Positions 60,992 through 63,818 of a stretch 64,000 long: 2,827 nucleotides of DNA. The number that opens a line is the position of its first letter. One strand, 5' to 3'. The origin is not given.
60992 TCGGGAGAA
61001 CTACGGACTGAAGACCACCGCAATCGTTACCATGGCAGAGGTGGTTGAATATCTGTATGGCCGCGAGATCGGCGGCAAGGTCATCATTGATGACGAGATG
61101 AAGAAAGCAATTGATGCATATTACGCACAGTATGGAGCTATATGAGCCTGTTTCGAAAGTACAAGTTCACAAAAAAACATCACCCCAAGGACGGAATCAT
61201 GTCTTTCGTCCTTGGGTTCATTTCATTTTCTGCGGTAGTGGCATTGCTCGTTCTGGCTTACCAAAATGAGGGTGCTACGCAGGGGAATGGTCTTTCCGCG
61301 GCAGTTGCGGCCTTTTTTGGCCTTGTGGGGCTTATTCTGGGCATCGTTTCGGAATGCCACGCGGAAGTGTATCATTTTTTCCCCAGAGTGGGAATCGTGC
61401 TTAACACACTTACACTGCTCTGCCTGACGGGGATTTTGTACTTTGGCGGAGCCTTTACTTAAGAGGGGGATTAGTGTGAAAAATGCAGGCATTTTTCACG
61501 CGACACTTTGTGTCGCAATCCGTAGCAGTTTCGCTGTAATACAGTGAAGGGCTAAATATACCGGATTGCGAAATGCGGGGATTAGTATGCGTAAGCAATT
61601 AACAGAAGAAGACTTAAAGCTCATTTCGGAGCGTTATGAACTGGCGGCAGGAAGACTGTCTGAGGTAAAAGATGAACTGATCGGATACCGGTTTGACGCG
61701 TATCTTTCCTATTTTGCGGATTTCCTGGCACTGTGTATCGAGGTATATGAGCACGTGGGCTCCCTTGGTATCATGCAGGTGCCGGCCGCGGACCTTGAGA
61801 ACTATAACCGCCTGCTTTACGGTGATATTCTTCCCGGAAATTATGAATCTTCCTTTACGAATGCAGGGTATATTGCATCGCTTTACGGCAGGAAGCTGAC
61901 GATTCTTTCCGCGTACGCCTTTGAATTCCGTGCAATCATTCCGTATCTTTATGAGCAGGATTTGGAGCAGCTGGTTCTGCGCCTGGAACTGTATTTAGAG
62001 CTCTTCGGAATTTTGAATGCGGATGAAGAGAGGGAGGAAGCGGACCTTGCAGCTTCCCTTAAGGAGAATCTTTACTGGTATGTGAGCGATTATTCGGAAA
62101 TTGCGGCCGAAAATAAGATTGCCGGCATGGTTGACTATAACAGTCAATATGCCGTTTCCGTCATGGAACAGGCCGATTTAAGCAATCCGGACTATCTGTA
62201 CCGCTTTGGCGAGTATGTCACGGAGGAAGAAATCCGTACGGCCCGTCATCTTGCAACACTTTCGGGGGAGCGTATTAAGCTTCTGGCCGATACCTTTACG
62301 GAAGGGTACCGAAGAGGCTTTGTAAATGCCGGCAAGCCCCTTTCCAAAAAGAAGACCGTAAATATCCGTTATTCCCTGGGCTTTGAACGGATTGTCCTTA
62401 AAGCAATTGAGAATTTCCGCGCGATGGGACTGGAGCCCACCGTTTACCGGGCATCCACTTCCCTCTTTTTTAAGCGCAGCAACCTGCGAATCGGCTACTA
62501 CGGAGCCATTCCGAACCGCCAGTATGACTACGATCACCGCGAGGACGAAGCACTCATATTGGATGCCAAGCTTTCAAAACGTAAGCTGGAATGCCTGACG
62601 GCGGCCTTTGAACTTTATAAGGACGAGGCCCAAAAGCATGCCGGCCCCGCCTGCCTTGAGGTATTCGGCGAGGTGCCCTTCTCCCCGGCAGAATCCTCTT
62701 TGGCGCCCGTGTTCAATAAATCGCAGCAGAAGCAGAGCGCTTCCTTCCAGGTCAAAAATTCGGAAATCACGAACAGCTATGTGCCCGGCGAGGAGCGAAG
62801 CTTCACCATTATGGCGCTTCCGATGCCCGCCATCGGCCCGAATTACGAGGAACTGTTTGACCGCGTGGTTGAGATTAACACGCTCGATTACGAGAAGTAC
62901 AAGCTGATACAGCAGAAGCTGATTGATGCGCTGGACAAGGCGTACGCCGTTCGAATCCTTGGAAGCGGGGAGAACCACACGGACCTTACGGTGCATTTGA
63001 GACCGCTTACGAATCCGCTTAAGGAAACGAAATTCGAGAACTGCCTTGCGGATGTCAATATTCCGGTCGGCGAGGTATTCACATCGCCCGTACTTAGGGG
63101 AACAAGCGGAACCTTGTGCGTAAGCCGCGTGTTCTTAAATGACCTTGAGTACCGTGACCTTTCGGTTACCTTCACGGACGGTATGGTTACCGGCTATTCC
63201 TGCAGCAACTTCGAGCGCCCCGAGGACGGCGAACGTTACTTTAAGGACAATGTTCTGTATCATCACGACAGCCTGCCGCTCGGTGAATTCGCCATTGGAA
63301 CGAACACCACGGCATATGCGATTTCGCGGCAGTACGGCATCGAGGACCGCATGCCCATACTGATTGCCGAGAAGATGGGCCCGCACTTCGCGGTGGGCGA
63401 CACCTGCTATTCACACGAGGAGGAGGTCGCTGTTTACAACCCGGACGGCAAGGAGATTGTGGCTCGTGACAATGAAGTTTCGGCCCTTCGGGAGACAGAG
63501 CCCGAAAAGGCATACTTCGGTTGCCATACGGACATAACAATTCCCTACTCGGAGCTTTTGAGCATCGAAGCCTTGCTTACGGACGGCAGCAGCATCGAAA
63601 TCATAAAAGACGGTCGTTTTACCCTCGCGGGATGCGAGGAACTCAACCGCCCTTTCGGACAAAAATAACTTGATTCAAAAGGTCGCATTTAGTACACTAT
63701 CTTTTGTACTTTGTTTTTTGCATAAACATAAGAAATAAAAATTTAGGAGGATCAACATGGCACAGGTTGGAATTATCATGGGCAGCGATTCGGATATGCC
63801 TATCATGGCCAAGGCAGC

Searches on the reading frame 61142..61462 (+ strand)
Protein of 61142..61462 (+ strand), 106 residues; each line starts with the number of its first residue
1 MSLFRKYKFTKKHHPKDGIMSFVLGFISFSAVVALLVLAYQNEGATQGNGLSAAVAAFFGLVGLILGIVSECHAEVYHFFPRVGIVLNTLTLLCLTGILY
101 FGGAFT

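Call 8: search_protein_families(library=pfam, proteins=[window:61142-61462:+])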
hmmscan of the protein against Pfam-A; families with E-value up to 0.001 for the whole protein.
window:61142-61462:+ (106 aa): 2 families
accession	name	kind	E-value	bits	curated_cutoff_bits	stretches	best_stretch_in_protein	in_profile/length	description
PF19639.4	DUF6142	-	1.4e-11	44.9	27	1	5-99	4-99/103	Family of unknown function (DUF6142)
PF19733.4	DUF6223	-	1.5e-06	28.9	27.4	1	2-69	23-89/98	Family of unknown function (DUF6223)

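Call 32: list_cluster_members(proteins=[P0121, P0001, window:61142-61462:+, window:60471-61145:+, window:24083-26530:+])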
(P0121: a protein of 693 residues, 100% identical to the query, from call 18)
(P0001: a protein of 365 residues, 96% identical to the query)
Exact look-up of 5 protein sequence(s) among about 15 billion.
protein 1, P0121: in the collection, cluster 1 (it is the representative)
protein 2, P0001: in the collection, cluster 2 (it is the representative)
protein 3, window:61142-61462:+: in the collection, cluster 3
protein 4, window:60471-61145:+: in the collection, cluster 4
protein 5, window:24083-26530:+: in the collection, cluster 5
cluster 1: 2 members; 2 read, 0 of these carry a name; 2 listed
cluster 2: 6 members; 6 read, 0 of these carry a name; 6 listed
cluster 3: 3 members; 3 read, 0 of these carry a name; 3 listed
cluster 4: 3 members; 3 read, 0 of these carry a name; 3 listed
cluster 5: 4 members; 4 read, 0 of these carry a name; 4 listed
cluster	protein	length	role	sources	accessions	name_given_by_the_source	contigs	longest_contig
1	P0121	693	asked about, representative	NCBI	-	-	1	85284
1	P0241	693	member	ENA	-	-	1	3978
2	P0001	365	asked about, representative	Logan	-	-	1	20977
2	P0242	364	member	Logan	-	-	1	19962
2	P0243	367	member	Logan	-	-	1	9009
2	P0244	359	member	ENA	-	-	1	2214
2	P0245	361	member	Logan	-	-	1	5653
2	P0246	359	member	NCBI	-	-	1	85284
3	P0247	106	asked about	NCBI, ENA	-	-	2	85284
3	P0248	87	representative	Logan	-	-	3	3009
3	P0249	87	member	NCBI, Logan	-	-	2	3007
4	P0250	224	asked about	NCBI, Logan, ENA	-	-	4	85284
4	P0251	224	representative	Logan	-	-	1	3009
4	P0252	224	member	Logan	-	-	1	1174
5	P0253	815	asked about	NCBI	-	-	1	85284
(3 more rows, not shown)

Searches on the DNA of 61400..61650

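Call 60: search_rna_families(source=window, start=61400, end=61650, threshold=evalue, max_evalue=1)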
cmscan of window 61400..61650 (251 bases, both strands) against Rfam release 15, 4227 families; matches with E-value up to 1: 0.
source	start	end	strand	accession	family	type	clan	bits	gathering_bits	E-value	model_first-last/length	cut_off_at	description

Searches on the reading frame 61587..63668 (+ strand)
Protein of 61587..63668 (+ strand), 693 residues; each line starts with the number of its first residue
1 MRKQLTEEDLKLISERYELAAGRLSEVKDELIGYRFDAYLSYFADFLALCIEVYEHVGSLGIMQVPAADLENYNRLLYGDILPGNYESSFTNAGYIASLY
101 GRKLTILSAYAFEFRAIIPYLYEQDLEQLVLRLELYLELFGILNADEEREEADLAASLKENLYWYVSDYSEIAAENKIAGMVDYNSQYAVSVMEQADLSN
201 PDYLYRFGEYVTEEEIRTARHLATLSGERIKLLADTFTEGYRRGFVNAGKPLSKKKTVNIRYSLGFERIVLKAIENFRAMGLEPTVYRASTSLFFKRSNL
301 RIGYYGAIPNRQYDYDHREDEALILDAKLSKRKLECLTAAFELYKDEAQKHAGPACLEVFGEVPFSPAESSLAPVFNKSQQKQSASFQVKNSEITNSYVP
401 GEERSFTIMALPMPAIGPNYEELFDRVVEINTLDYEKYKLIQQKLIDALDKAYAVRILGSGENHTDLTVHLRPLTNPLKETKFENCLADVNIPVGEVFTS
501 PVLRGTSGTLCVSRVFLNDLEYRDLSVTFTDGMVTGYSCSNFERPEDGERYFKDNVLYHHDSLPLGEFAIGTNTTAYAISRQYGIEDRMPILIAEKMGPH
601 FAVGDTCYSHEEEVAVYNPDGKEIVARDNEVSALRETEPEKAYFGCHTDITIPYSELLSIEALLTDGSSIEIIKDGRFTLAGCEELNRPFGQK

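Call 8: search_protein_families(library=pfam, proteins=[window:61587-63668:+])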
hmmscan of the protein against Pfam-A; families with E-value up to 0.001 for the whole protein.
window:61587-63668:+ (693 aa): 1 family
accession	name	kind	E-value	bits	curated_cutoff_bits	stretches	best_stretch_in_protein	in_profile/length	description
PF02073.20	Peptidase_M29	-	1.3e-11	44.4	27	1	437-678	187-406/406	Thermophilic metalloprotease (M29)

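Call 16: find_encoding_contigs(protein=window:61587-63668:+, flank=3000, max_places=10)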
Protein window:61587-63668:+ (693 aa): no gene with exactly this product is on record in the collection.

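Call 18: find_homologous_proteins(query=window:61587-63668:+)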
Query window:61587-63668:+ (693 aa): 8000 proteins with E <= 0.001 among 8000 candidates; the best 120 are listed.
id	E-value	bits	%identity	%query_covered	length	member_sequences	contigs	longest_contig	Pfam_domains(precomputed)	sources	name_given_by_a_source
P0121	0.0e+0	1562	100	100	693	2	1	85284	PF02073.21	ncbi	-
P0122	8.5e-268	908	59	99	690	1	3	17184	PF02073.21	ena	-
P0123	6.0e-247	839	56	98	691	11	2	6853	PF02073.21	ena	-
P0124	7.9e-247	839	54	99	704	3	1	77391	PF02073.21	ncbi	-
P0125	1.0e-246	838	55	97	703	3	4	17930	PF02073.21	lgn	-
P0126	3.5e-244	830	54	98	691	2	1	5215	PF02073.21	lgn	-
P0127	3.8e-244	830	56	94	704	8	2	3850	PF02073.21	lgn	-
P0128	6.8e-244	829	55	98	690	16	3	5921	PF02073.21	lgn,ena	-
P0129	8.8e-244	829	54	100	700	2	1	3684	PF02073.21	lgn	-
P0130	1.1e-242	825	53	98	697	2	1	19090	PF02073.21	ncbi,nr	ncbi:MAG: aminopeptidase [Lachnospiraceae bacterium]|nr:aminopeptidase [Lachnospiraceae bacterium]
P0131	1.2e-242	825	54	98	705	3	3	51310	PF02073.21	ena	-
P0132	9.6e-242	822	55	98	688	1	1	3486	PF02073.21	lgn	-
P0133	1.1e-241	822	55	98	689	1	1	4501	PF02073.21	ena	-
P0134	1.1e-241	822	54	99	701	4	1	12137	PF02073.21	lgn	-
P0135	1.8e-241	821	53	98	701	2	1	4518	PF02073.21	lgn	-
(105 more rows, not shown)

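Call 19: find_encoding_contigs(protein=P0121, flank=10000, max_places=4)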
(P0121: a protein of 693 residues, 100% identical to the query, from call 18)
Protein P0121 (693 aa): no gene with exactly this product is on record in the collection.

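Call 24: find_encoding_contigs(protein=P0122, flank=4000, max_places=4)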
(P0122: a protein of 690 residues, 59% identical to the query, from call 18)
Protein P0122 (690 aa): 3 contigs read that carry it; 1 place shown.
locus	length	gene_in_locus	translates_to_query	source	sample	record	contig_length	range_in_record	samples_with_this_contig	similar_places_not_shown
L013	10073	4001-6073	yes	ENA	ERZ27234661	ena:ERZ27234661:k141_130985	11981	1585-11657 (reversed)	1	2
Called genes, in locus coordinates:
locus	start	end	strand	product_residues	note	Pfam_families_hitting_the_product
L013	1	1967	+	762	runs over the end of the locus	?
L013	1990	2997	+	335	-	PF00215:OMPdecase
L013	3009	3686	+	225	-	PF00156:Pribosyltran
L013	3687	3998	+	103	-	PF19639:DUF6142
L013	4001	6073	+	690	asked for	PF02073:Peptidase_M29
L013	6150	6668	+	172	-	PF00731:AIRC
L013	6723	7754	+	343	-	PF00586:AIRS, PF02769:AIRS_C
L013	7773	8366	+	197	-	PF00551:Formyl_trans_N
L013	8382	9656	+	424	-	PF02844:GARS_N, PF01071:GARS_A, PF02843:GARS_C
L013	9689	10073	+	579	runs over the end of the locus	-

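Call 25: find_encoding_contigs(protein=P0124, flank=4000, max_places=3)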
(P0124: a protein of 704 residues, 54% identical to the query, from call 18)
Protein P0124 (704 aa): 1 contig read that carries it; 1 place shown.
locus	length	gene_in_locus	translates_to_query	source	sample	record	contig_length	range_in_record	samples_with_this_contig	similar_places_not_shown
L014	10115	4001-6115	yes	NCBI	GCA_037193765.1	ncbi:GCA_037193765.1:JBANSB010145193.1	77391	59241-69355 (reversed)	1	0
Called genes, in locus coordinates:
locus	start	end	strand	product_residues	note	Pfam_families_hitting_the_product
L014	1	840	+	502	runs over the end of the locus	-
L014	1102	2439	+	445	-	PF13173:AAA_14, PF13635:DUF4143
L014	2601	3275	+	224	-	PF00156:Pribosyltran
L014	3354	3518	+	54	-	-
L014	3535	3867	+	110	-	PF19639:DUF6142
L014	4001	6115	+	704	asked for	PF02073:Peptidase_M29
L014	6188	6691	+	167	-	PF00731:AIRC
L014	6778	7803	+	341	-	PF00586:AIRS, PF02769:AIRS_C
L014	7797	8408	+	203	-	PF00551:Formyl_trans_N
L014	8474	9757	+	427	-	PF02844:GARS_N, PF01071:GARS_A, PF02786:CPSase_L_D2 (weak), PF02222:ATP-grasp (weak), PF02843:GARS_C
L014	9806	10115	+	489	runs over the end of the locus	PF08239:SH3_3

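Call 33: find_encoding_contigs(protein=P0245, flank=6000, max_places=4)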
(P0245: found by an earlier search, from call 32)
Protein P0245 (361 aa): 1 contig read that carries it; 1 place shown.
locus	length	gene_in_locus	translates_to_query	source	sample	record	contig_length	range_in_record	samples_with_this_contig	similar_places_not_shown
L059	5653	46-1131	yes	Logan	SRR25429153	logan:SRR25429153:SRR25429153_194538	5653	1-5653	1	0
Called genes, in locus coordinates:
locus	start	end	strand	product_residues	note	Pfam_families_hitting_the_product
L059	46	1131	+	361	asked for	-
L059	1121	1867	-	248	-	PF00188:CAP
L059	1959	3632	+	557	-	PF17201:Cache_3-Cache_2 (weak), PF17202:sCache_3_3, PF00015:MCPsignal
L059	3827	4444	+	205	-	PF00156:Pribosyltran, PF14681:UPRTase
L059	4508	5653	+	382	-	?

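Call 34: find_encoding_contigs(protein=P0248, flank=6000, max_places=6)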
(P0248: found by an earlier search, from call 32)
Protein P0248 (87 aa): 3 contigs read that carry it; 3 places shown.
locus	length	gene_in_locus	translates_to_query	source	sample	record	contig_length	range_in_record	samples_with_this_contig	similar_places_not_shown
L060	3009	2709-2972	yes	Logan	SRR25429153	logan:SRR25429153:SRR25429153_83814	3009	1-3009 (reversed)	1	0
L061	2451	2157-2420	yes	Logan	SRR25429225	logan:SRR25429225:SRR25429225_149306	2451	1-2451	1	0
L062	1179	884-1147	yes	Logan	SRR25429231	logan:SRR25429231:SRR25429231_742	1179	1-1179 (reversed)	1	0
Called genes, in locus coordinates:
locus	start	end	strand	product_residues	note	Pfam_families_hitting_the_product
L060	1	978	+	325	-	?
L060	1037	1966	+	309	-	PF00215:OMPdecase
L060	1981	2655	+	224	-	PF00156:Pribosyltran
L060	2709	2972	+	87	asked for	-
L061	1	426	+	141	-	?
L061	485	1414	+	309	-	PF00215:OMPdecase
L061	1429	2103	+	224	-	PF00156:Pribosyltran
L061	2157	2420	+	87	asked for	-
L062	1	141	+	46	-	?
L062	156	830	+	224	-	PF00156:Pribosyltran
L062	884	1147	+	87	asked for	-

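Call 38: find_encoding_contigs(protein=P0241, flank=6000, max_places=4)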
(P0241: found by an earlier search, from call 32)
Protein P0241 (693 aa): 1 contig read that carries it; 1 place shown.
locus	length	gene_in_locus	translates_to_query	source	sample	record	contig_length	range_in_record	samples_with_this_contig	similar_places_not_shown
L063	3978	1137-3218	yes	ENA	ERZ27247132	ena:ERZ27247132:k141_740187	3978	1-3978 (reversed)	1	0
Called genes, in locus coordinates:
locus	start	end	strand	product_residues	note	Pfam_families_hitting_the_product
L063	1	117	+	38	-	?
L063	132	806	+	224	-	PF00156:Pribosyltran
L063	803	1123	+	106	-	PF19639:DUF6142, PF19733:DUF6223 (weak)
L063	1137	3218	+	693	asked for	PF02073:Peptidase_M29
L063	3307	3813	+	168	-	PF00731:AIRC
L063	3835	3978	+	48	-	?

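Call 39: find_encoding_contigs(protein=P0244, flank=6000, max_places=4)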
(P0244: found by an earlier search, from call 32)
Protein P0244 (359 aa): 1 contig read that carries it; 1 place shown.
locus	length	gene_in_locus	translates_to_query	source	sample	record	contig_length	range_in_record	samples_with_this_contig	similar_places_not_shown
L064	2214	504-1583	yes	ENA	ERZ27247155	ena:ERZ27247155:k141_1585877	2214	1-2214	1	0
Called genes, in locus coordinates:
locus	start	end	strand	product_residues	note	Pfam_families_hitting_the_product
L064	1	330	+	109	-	?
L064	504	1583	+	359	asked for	-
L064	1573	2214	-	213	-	?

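Call 48: find_encoding_contigs(protein=P0242, flank=3000, max_places=3)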
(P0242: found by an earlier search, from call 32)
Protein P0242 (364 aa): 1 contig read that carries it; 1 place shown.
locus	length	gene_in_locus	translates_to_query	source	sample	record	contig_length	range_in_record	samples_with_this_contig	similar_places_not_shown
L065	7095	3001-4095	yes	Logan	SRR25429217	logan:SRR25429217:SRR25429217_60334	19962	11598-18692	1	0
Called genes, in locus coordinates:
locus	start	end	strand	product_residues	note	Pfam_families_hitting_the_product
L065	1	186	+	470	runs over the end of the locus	PF00702:Hydrolase, PF12710:HAD, PF13419:HAD_2, PF13242:Hydrolase_like, PF02517:Rce1-like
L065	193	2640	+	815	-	PF00270:DEAD (faint), PF06733:DEAD_2, PF13307:Helicase_C_2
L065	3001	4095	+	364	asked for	-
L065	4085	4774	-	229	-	PF00188:CAP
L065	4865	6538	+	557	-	PF17201:Cache_3-Cache_2 (weak), PF17202:sCache_3_3, PF00015:MCPsignal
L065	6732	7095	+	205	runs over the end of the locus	PF00156:Pribosyltran, PF14681:UPRTase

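Call 49: find_encoding_contigs(protein=P0243, flank=3000, max_places=3)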
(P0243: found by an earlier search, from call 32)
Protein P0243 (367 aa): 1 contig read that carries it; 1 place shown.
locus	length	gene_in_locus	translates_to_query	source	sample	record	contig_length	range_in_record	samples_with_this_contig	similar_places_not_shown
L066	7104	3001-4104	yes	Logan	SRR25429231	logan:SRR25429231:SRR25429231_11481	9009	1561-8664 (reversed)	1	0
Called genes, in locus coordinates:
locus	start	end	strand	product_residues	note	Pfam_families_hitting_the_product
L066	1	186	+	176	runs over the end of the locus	?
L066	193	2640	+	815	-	PF00270:DEAD (faint), PF06733:DEAD_2, PF13307:Helicase_C_2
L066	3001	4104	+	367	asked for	-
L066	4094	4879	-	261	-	PF00188:CAP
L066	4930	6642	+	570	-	PF17201:Cache_3-Cache_2 (weak), PF17202:sCache_3_3, PF00015:MCPsignal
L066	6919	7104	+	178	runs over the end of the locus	PF00156:Pribosyltran, PF14681:UPRTase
